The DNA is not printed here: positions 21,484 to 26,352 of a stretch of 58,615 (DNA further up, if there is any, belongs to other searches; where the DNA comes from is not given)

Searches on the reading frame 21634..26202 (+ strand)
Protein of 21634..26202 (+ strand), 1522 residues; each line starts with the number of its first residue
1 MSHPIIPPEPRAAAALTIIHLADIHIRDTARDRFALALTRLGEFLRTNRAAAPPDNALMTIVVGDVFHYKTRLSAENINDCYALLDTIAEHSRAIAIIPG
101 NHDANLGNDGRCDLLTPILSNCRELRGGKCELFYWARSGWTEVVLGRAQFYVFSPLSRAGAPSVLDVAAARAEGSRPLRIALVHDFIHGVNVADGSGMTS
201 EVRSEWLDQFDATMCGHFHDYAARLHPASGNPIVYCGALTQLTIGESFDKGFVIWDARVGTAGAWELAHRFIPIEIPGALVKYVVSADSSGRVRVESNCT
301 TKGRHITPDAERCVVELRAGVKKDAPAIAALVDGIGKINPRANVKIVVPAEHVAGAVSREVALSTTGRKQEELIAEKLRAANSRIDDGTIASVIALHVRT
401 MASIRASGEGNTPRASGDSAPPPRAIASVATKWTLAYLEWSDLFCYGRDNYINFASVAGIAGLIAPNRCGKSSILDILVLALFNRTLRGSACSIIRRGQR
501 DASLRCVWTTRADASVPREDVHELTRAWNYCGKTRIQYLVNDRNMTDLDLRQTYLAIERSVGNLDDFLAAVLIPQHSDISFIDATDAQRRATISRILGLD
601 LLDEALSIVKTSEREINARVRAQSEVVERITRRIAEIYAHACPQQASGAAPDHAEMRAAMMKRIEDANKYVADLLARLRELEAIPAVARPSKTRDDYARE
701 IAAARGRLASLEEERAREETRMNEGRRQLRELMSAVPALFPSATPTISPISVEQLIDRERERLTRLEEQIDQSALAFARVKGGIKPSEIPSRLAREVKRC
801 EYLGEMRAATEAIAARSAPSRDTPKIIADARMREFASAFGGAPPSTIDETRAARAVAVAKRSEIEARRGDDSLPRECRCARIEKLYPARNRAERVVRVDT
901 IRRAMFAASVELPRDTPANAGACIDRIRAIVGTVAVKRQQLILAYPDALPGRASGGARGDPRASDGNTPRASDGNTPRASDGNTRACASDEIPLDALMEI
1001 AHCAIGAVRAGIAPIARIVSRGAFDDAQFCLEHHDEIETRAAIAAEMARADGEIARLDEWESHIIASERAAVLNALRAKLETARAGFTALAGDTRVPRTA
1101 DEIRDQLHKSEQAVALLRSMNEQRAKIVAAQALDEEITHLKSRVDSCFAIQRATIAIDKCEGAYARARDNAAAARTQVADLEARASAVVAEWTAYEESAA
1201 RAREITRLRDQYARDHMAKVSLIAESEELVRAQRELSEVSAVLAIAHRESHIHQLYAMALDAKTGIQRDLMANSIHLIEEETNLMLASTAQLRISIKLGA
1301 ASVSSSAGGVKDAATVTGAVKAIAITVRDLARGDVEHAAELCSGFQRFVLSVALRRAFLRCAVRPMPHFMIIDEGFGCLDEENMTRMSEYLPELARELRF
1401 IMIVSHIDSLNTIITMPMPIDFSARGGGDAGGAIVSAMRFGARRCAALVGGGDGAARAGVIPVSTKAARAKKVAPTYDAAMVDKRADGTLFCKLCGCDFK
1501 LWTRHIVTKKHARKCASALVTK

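Call 8: search_protein_families(library=pfam, proteins=[window:21634-26202:+], max_evalue=0.001)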
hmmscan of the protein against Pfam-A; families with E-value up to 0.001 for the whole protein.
window:21634-26202:+ (1522 aa): 3 families
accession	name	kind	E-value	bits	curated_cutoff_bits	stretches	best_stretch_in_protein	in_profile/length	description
PF02463.25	SMC_N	-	1.4e-07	31.7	40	1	458-1404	24-196/220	RecF/RecN/SMC N terminal domain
PF00149.33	Metallophos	-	1.2e-06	29.6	21.5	1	17-220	2-190/191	Calcineurin-like phosphoesterase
PF13476.12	AAA_23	-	1.5e-05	26.1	27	1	445-713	9-198/201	AAA domain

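Call 18: find_homologous_proteins(query=window:21634-26202:+)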
Query window:21634-26202:+ (1522 aa): 18 proteins with E <= 0.001 among 8000 candidates.
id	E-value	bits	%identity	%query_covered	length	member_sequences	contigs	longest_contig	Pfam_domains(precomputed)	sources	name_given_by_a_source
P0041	0.0e+0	3314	99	100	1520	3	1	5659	PF00149.34,PF02463.26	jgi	jgi:DNA repair exonuclease SbcCD ATPase subunit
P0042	0.0e+0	1108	43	99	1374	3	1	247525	PF13476.13,PF02463.26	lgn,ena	-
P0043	1.2e-289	983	39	98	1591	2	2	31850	PF00149.34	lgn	-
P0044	3.3e-284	965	38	99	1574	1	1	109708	PF00149.34,PF13476.13,PF02463.26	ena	-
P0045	8.0e-283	960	38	99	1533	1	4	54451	PF00149.34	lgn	-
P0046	1.8e-282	959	39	99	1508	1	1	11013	PF00149.34,PF13476.13,PF02463.26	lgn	-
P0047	1.5e-281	956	40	99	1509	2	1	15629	PF00149.34,PF13476.13,PF02463.26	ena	-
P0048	1.0e-228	781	44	47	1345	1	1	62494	PF00149.34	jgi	-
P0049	2.0e-205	704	45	42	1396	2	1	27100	PF00149.34,PF13476.13,PF02463.26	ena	-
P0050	7.0e-202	692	34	98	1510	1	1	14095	PF00149.34,PF02463.26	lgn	-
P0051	3.5e-199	683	34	99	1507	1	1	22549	PF00149.34,PF02463.26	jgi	jgi:DNA repair exonuclease SbcCD nuclease subunit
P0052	5.8e-196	672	35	59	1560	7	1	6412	PF00149.34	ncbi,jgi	ncbi:MAG: metallophosphoesterase [Candidatus Omnitrophota bacterium]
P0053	4.7e-195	669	35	60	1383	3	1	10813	PF00149.34,PF13476.13,PF02463.26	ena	-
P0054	8.7e-192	658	37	53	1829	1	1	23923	PF00149.34,PF02463.26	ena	-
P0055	8.2e-55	204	36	11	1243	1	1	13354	PF00149.34,PF13476.13,PF02463.26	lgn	-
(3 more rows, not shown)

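Call 19: find_encoding_contigs(protein=P0042, flank=10000, max_places=1)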
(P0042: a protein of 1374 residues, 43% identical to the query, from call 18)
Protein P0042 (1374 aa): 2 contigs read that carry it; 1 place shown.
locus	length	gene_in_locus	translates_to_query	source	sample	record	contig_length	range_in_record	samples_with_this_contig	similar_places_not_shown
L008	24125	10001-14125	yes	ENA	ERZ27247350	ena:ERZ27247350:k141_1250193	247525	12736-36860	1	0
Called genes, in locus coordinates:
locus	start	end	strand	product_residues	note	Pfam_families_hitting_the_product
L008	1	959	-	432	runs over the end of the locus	-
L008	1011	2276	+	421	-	-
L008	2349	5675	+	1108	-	PF00317:Ribonuc_red_lgN, PF02867:Ribonuc_red_lgC, PF14890:Intein_splicing, PF02867:Ribonuc_red_lgC, PF12637:TSCPD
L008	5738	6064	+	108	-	-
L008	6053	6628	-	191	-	PF21448:DNMK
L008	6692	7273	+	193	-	-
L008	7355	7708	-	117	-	-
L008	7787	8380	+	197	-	PF00265:TK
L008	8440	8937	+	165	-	PF01466:Skp1 (faint)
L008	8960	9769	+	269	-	-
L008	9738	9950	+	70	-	-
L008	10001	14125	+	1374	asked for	PF02463:SMC_N, PF13476:AAA_23 (weak)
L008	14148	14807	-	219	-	-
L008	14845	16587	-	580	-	PF26128:Gad2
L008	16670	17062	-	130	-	-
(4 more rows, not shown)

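Call 20: find_encoding_contigs(protein=P0044, flank=10000, max_places=1)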
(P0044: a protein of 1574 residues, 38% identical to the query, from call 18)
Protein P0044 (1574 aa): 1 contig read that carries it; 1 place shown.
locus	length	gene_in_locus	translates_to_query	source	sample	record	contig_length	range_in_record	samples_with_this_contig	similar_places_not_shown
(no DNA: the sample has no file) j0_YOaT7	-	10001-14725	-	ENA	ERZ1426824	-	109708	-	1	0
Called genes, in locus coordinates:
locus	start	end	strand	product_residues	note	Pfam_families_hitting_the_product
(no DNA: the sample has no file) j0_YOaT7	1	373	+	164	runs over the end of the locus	PF01661:Macro (weak)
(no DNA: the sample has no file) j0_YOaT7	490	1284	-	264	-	-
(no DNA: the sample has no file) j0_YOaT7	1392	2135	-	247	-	-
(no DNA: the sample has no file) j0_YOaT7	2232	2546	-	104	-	-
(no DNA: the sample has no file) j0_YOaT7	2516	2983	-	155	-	-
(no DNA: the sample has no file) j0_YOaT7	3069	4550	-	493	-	PF12796:Ank_2 (faint)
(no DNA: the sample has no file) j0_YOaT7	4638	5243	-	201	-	-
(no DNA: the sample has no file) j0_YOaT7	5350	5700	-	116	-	-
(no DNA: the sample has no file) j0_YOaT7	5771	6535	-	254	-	-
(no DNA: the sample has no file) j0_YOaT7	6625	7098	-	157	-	-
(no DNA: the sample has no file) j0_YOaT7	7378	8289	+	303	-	-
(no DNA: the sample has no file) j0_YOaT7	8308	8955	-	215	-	-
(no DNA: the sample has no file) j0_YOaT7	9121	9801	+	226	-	-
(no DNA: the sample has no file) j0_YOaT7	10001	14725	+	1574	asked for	PF00149:Metallophos (weak), PF02463:SMC_N (weak), PF13476:AAA_23 (weak)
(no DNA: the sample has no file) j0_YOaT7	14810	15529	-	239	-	PF18021:Agglutinin_C (faint)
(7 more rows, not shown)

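Call 21: find_encoding_contigs(protein=P0045, flank=10000, max_places=1)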
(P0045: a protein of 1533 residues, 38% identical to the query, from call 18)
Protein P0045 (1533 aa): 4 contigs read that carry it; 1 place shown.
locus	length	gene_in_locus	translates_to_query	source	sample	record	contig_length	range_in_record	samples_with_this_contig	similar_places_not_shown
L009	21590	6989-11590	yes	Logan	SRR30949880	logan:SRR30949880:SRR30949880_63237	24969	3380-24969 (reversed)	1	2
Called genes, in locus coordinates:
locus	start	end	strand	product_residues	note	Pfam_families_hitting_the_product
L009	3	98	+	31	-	?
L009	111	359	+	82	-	-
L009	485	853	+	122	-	-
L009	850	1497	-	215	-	PF21448:DNMK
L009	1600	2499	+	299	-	-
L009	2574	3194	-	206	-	PF00565:SNase (weak)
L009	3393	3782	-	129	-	-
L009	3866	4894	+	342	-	PF00265:TK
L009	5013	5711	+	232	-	PF01466:Skp1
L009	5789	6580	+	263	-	-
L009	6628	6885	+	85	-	-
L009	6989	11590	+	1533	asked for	PF00149:Metallophos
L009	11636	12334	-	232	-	PF18021:Agglutinin_C (faint)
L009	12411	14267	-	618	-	PF26128:Gad2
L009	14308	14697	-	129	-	-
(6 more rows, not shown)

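Call 22: find_encoding_contigs(protein=P0043, flank=10000, max_places=1)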
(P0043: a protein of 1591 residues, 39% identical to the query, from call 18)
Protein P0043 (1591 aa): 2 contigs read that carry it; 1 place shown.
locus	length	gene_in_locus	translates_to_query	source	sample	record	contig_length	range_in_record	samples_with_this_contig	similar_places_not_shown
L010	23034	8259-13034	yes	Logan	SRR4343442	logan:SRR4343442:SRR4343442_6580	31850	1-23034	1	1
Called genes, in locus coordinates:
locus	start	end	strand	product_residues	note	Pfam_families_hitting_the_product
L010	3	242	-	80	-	?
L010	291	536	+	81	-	-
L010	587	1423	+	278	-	-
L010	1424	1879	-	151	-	-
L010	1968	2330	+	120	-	-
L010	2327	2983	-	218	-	PF21448:DNMK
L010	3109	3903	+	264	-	-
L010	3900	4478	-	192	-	PF00565:SNase (weak)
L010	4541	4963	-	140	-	-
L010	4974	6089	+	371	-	PF00265:TK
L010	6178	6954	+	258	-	PF01466:Skp1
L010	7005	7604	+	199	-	-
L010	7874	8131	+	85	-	-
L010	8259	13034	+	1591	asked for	PF00149:Metallophos (weak)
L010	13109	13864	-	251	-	PF18021:Agglutinin_C (faint)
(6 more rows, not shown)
